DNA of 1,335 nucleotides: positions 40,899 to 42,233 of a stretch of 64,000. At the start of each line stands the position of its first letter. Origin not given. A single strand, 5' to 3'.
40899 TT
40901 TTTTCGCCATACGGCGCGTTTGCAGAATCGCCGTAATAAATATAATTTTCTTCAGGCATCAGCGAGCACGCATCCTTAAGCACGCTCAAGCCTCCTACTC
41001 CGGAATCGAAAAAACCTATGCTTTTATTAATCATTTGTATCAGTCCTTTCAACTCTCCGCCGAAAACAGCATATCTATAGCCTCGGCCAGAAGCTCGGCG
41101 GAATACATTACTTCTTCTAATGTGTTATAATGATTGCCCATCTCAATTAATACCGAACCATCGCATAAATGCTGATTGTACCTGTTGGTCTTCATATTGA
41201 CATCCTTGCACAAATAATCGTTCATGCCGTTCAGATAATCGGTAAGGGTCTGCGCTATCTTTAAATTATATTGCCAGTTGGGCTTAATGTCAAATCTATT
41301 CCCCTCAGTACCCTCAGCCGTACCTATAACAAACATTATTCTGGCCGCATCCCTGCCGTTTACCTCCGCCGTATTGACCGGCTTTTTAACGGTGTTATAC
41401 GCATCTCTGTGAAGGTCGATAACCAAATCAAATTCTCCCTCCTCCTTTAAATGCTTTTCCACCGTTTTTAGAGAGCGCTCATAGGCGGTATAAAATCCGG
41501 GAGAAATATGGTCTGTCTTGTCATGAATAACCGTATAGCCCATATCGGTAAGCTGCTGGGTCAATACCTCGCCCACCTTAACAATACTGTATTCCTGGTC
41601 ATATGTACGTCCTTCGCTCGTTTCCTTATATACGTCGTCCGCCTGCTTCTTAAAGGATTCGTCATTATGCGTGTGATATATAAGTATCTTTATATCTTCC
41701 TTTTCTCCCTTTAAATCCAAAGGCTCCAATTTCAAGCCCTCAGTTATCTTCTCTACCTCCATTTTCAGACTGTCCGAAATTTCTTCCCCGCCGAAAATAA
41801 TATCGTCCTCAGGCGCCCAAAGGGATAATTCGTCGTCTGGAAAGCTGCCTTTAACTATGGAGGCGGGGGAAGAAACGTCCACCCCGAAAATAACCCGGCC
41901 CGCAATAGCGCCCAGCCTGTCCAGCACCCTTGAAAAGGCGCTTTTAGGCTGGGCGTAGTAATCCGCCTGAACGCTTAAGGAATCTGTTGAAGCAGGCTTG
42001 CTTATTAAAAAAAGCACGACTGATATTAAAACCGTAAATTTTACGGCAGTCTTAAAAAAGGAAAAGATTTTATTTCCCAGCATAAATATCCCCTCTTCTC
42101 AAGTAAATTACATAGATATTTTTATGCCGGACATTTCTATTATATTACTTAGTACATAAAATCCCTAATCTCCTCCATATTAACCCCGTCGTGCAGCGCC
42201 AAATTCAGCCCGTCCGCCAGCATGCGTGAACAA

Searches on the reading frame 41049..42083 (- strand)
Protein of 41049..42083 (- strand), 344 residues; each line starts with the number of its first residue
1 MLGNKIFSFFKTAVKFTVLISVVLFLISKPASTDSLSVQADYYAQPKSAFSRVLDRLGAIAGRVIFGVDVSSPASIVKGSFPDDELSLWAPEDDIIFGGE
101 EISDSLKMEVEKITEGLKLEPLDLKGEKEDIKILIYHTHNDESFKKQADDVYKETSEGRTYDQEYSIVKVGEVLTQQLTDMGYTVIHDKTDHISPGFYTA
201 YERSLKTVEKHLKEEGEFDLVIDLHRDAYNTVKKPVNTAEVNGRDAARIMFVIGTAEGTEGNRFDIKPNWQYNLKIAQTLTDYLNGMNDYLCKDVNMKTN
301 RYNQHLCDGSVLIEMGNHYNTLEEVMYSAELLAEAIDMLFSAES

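Call 50: search_protein_families(library=pfam, proteins=[window:41049-42083:-], max_evalue=0.00001)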
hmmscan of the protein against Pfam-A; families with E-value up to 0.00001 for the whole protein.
window:41049-42083:- (344 aa): 1 family
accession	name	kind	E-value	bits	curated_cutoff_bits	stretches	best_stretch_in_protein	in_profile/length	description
PF07454.18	SpoIIP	-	5e-60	203.8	24.4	1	115-336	74-268/269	Stage II sporulation protein P (SpoIIP)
